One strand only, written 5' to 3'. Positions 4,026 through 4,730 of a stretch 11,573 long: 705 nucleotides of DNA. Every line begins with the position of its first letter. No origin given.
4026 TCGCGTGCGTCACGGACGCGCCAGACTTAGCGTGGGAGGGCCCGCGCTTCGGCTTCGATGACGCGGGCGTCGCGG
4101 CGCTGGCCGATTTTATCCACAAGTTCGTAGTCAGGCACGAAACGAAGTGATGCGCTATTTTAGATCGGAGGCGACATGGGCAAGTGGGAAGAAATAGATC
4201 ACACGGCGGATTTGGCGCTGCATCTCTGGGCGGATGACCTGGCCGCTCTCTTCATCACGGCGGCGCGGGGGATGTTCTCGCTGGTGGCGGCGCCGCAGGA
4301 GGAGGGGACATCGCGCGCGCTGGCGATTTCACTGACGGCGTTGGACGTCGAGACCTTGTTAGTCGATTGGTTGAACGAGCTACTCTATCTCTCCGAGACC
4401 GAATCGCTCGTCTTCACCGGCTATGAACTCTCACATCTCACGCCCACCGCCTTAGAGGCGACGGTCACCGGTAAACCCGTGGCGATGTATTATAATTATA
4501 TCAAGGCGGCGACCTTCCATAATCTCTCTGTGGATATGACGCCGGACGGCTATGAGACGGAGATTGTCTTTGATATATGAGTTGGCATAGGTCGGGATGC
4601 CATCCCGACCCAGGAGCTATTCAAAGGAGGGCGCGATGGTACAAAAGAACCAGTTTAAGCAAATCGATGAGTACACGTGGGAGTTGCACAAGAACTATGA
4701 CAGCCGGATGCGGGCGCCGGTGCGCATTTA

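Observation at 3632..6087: MobB-like GTPase tightly linked to archease-RtcB: candidate three-gene RNA-repair operon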

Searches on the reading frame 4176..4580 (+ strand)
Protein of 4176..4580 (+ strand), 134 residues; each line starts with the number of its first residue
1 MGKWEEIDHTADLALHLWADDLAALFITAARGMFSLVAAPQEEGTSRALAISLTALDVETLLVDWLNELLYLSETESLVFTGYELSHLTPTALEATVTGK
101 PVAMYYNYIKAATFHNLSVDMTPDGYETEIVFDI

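Call 3: search_protein_families(library=pfam, proteins=[window:4176-4580:+], max_evalue=0.01)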
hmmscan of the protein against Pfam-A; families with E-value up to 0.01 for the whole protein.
window:4176-4580:+ (134 aa): 1 family
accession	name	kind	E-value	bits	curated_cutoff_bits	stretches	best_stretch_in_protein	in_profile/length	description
PF01951.21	Archease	-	1.2e-32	113.5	25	1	4-134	1-136/136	Archease protein family (MTH1598/TM1083)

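Call 4: search_protein_families(library=ncbifam, proteins=[window:4176-4580:+], max_evalue=0.01)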
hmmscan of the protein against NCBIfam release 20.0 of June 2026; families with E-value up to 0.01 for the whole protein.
window:4176-4580:+ (134 aa): 1 family
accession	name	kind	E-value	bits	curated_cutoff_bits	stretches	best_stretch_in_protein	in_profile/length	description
NF001617.0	PRK00407.1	equivalog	5.3e-20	71.9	126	1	1-134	1-139/139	hypothetical protein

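Call 44: search_solved_structures(query=window:4176-4580:+, max_evalue=0.001, show_alignments=1)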
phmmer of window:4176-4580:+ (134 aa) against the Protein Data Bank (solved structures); distinct sequences matched with E-value up to 0.001: 7.
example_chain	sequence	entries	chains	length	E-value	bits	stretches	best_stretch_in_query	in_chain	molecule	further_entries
4n2p_A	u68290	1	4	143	5.9e-11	45.9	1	2-126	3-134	Protein archease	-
1jw3_A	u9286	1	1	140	2.4e-09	40.7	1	4-125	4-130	Conserved Hypothetical Protein MTH1598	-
8btx_A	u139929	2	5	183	4.5e-06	30.1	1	3-76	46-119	Protein archease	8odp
5yz1_A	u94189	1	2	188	4.7e-06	30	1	3-76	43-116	Protein archease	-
5yzl_A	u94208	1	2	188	4.8e-06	30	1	3-76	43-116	Protein archease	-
8odo_B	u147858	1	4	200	5.5e-06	29.8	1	3-76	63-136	Protein archease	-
5yzj_A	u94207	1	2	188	6.4e-05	26.3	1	3-76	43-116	Protein archease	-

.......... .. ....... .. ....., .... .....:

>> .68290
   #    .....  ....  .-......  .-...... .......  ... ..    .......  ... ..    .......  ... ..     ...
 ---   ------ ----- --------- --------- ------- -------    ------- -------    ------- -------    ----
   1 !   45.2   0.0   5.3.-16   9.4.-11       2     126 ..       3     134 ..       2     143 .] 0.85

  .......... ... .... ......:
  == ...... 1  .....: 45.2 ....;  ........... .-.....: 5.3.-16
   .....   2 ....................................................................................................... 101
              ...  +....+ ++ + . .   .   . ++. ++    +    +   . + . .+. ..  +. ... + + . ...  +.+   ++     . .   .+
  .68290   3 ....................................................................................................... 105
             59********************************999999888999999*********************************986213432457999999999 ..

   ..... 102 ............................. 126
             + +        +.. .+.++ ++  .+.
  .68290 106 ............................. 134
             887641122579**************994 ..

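Call 53: search_protein_representatives(protein=window:4176-4580:+)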
Query: 134 residues. Proteins with E-value up to 0.001 (for the whole library): 5746; up to 1e-10: 1806; up to 1e-30: 7. The best 150 are listed.
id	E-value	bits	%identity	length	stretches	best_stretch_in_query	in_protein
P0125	2.2e-41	157.2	62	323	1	1-133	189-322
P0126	7.6e-36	139.3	56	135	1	1-134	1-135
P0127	2.3e-35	137.7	55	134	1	1-133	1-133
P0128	6.9e-34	133.0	53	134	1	1-134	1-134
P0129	1.1e-32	129.1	52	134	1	1-134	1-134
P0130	1.5e-32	128.6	59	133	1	1-107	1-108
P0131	3.2e-32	127.6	49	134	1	1-134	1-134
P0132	1.3e-30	122.4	47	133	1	4-134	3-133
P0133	5.9e-30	120.2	59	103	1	1-99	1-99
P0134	2.2e-29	118.4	51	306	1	1-134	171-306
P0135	2.5e-29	118.2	47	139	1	4-134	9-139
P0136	2.7e-29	118.1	48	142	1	3-134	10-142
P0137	3.9e-29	117.6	51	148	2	4-96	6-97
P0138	1.1e-28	116.1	52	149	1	4-134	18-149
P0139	2.3e-28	115.1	47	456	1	4-134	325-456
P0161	1.7e-25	105.8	44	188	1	4-134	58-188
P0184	1.3e-23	99.7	46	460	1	4-134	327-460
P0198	8.0e-23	97.2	44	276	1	2-134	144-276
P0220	1.3e-21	93.2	40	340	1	3-134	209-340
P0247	1.3e-20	90.0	43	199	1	1-134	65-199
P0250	1.5e-20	89.9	43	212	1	4-134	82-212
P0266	4.9e-20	88.2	40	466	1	4-134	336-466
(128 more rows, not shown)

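Call 54: search_protein_families(library=pfam, proteins=[P0125, P0134, P0198, P0220, P0139, P0184, P0247, P0250, P0161, P0266], max_evalue=0.0001)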
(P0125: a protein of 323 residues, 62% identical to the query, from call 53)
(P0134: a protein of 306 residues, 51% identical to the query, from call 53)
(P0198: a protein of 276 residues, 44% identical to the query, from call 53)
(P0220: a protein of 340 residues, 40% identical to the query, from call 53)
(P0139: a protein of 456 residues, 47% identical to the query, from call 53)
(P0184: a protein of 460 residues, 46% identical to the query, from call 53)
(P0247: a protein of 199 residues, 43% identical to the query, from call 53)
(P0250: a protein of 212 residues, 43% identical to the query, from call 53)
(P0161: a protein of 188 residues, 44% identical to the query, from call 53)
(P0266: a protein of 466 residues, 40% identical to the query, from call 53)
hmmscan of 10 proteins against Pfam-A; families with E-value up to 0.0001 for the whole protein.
P0125 (323 aa): 2 families
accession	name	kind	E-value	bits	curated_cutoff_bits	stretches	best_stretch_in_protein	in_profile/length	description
PF03205.20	MobB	-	1.5e-37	128.9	26.6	1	13-140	2-132/133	Molybdopterin guanine dinucleotide synthesis protein B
PF01951.21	Archease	-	3.2e-32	112.1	25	1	192-322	1-135/136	Archease protein family (MTH1598/TM1083)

P0134 (306 aa): 3 families
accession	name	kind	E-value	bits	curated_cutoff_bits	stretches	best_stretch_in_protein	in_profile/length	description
PF03205.20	MobB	-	2e-32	112.3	26.6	1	9-125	2-119/133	Molybdopterin guanine dinucleotide synthesis protein B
PF01951.21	Archease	-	1.8e-27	96.7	25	1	174-305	1-135/136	Archease protein family (MTH1598/TM1083)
PF01656.29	CbiA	-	1.7e-05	25.2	25.4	1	13-41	6-34/125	CobQ/CobB/MinD/ParA nucleotide binding domain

P0198 (276 aa): 1 family
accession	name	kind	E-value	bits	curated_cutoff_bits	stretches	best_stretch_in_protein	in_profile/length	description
PF01951.21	Archease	-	2.5e-36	125.4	25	1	146-276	1-136/136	Archease protein family (MTH1598/TM1083)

P0220 (340 aa): 2 families
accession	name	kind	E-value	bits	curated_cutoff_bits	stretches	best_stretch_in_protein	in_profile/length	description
PF01687.23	Flavokinase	-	1.2e-42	145.5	19.6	1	37-159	1-124/124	Riboflavin kinase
PF01951.21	Archease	-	4.4e-34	118.2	25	1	210-340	1-136/136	Archease protein family (MTH1598/TM1083)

P0139 (456 aa): 3 families
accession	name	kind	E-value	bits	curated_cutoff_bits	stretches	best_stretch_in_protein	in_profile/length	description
PF06574.18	FAD_syn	-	4.5e-44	150.5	27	1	13-164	5-157/158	FAD synthetase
PF01687.23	Flavokinase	-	2.1e-42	144.7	19.6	1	182-316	1-124/124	Riboflavin kinase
PF01951.21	Archease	-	1.5e-36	126.1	25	1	325-456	1-136/136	Archease protein family (MTH1598/TM1083)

P0184 (460 aa): 3 families
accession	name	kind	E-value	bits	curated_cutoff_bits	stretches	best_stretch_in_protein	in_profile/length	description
PF06574.18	FAD_syn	-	1.4e-45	155.3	27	1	11-164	3-157/158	FAD synthetase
PF01687.23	Flavokinase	-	3.4e-37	127.9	19.6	1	182-308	1-124/124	Riboflavin kinase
PF01951.21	Archease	-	1.2e-28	100.5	25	1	327-460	1-136/136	Archease protein family (MTH1598/TM1083)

P0247 (199 aa): 1 family
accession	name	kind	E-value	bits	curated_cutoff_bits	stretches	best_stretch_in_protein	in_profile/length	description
PF01951.21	Archease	-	4.7e-30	105.1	25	1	68-199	1-136/136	Archease protein family (MTH1598/TM1083)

P0250 (212 aa): 2 families
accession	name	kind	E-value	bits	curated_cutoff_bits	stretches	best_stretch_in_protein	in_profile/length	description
PF01951.21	Archease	-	4.6e-28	98.7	25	1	82-212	1-136/136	Archease protein family (MTH1598/TM1083)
PF01687.23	Flavokinase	-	1e-10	42.3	19.6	1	2-45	81-124/124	Riboflavin kinase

P0161 (188 aa): 1 family
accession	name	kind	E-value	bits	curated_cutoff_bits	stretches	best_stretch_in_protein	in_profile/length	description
PF01951.21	Archease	-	9.7e-35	120.3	25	1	60-188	3-136/136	Archease protein family (MTH1598/TM1083)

P0266 (466 aa): 3 families
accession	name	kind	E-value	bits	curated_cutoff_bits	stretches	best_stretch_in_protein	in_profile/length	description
PF06574.18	FAD_syn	-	7.4e-42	143.3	27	1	13-166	5-156/158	FAD synthetase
PF01951.21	Archease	-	5e-31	108.3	25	1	337-466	2-136/136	Archease protein family (MTH1598/TM1083)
PF01687.23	Flavokinase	-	1.2e-07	32.4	19.6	1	185-307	1-124/124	Riboflavin kinase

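Call 57: list_cluster_members(proteins=[P0125, P0134, P0025, P0139, P0184, P0220])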
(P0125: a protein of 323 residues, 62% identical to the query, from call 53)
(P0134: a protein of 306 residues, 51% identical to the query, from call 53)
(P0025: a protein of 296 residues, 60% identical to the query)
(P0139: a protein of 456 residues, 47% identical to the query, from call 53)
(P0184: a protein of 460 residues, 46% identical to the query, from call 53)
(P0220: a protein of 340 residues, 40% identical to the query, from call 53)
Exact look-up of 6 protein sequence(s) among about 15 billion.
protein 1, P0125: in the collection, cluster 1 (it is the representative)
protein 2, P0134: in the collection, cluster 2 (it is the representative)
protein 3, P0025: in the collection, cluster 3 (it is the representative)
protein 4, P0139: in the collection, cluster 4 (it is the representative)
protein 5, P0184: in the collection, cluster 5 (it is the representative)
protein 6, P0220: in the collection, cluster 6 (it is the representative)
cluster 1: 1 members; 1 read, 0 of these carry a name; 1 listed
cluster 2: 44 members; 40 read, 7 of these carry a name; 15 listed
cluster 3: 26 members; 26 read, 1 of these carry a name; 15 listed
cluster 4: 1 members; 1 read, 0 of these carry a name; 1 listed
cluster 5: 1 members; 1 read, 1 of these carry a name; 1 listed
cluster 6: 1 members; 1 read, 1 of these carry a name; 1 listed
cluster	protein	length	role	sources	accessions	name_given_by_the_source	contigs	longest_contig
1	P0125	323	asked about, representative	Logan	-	-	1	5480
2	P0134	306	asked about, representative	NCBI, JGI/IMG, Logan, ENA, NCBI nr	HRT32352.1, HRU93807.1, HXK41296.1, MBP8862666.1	MAG TPA: molybdopterin-guanine dinucleotide biosynthesis protein B [Anaerolineae ... | molybdopterin-guanine dinucleotide biosynthesis protein B [Anaerolineae bacterium]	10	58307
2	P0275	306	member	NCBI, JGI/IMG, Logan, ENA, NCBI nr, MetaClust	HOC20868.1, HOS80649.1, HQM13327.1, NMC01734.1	MAG: molybdopterin-guanine dinucleotide biosynthesis protein B [Chloroflexi bacterium] | molybdopterin-guanine dinucleotide biosynthesis protein B [Chloroflexota bacterium] | \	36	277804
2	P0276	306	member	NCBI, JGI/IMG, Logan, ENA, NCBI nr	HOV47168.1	MAG TPA: molybdopterin-guanine dinucleotide biosynthesis protein B [Anaerolineae ... | molybdopterin-guanine dinucleotide biosynthesis protein B [Anaerolineae bacterium]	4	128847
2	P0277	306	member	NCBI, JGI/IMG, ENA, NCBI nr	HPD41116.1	MAG TPA: molybdopterin-guanine dinucleotide biosynthesis protein B [Anaerolineae ... | molybdopterin-guanine dinucleotide biosynthesis protein B [Anaerolineae bacterium]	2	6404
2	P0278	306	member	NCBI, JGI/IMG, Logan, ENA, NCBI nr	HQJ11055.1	MAG TPA: molybdopterin-guanine dinucleotide biosynthesis protein B [Anaerolineae ... | molybdopterin-guanine dinucleotide biosynthesis protein B [Anaerolineae bacterium]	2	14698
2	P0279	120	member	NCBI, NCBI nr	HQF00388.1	MAG TPA: molybdopterin-guanine dinucleotide biosynthesis protein B, partial [Anaerolineae ... | molybdopterin-guanine dinucleotide biosynthesis protein B [Anaerolineae bacterium]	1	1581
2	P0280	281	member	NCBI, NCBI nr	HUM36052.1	MAG TPA: molybdopterin-guanine dinucleotide biosynthesis protein B, partial [Anaerolineae ... | molybdopterin-guanine dinucleotide biosynthesis protein B [Anaerolineae bacterium]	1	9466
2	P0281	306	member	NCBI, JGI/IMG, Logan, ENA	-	-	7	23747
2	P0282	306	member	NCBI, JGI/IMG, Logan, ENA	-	-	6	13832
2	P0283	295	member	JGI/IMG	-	-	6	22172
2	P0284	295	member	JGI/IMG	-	-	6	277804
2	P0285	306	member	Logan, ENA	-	-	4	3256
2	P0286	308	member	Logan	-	-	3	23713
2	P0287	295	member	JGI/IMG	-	-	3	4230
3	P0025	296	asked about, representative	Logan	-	-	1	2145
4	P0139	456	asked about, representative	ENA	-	-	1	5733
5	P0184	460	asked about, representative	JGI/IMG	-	riboflavin kinase/FMN adenylyltransferase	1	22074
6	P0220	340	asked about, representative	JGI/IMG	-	SHS2 domain-containing protein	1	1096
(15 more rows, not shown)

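Call 61: find_related_loci(query=A3, collection=metagenome_contigs, flank=6000)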
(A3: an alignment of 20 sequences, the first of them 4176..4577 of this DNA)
Query A3 (134 aa) in metagenome_contigs; peptide patterns used: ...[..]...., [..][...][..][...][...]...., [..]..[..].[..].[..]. (x = any residue, [..] = any of these).
600 stretches matched a pattern (row limit reached: there are more); 540 encode a relative of the query (tblastn E <= 1e-3); the best 80 are kept; 80 distinct loci.
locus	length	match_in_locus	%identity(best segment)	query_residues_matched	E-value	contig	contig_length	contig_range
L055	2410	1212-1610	63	1-133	3e-51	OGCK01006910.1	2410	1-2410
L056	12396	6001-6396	59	1-133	7e-48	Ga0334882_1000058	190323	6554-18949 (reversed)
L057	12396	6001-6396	61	1-133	1e-47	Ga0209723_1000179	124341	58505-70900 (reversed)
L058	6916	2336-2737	59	1-133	4e-45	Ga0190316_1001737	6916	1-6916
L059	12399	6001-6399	62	1-133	3e-43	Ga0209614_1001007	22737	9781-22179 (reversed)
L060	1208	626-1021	51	3-134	3e-39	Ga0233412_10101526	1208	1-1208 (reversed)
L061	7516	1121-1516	48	3-134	1e-36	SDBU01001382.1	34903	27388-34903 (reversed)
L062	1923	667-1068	49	1-134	4e-37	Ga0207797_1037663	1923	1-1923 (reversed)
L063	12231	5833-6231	48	2-134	2e-36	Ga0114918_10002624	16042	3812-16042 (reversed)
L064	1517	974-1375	46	1-134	4e-37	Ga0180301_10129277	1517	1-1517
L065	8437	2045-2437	50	4-134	8e-36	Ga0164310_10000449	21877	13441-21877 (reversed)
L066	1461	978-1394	48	1-134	2e-36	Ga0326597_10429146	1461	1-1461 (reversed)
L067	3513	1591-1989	49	3-134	8e-36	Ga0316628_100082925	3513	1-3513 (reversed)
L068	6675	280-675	46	3-134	2e-35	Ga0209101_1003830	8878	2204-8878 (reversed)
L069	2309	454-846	50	4-134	4e-35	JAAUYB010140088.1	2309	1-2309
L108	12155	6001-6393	40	3-133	2e-29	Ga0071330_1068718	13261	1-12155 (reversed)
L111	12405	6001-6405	45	1-134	2e-29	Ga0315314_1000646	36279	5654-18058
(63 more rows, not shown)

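Call 70: find_homologous_proteins(query=P0134, max_evalue=1e-20)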
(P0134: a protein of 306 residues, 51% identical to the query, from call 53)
Query P0134 (306 aa): 80 proteins with E <= 1e-20 among 8000 candidates.
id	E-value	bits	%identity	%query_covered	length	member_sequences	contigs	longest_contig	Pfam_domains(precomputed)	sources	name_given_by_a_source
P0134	9.0e-196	667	100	100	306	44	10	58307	PF03205.21,PF01656.30,PF01951.22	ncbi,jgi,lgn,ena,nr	ncbi:MAG TPA: molybdopterin-guanine dinucleotide biosynthesis protein B [Anaerolineae bacterium]|nr:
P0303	3.3e-122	426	67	98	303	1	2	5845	PF03205.21,PF01951.22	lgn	-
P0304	2.3e-120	420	66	98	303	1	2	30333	PF03205.21,PF01656.30,PF01951.22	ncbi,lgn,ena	-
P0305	9.6e-117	408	66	98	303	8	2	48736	PF03205.21,PF01951.22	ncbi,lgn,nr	ncbi:MAG: molybdopterin-guanine dinucleotide biosynthesis protein B [Anaerolineae bacterium]|nr:moly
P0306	4.8e-115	402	63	98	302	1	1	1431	PF03205.21,PF01951.22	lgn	-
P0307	1.5e-113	397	63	98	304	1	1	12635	PF03205.21,PF01951.22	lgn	-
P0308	3.9e-113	396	67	98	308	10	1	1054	PF03205.21,PF01951.22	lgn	-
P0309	2.3e-112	393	63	98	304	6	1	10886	PF03205.21,PF01951.22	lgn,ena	-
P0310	2.3e-112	393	64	99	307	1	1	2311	PF03205.21,PF01951.22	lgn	-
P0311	5.3e-109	382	62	98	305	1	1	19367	PF03205.21,PF01951.22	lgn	-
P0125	3.4e-93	330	54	98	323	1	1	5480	PF03205.21,PF01951.22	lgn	-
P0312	7.5e-92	326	52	98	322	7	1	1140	PF03205.21,PF01951.22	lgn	-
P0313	5.3e-90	320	53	98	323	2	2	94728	PF03205.21,PF01951.22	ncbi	ncbi:MAG: molybdopterin-guanine dinucleotide biosynthesis protein B [Anaerolineales bacterium]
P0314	1.6e-76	276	49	98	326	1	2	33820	PF03205.21,PF01951.22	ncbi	-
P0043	1.5e-53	200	58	52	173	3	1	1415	PF03205.21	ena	-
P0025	8.2e-50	188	56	55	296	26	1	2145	PF03205.21,PF01926.30,PF00005.34,PF00009.34,PF13555.13,PF13238.13,PF03308.23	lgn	-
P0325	4.4e-26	110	46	50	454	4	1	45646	PF01687.24,PF01951.22,PF06574.19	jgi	-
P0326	1.1e-24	105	50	43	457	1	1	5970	PF01687.24,PF01951.22,PF06574.19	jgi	jgi:riboflavin kinase/FMN adenylyltransferase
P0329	4.9e-24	103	48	43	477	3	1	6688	PF01687.24,PF01951.22,PF06574.19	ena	-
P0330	5.5e-24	103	47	43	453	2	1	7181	PF01687.24,PF01951.22,PF06574.19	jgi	-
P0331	7.4e-24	103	47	43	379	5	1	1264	PF01687.24,PF01951.22,PF06574.19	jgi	jgi:riboflavin kinase/FMN adenylyltransferase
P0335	3.0e-23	101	47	44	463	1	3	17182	PF01687.24,PF01951.22,PF06574.19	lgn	-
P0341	1.4e-21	95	46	44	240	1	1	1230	PF01951.22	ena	-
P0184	3.6e-21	94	47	43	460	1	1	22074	PF01687.24,PF01951.22,PF06574.19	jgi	jgi:riboflavin kinase/FMN adenylyltransferase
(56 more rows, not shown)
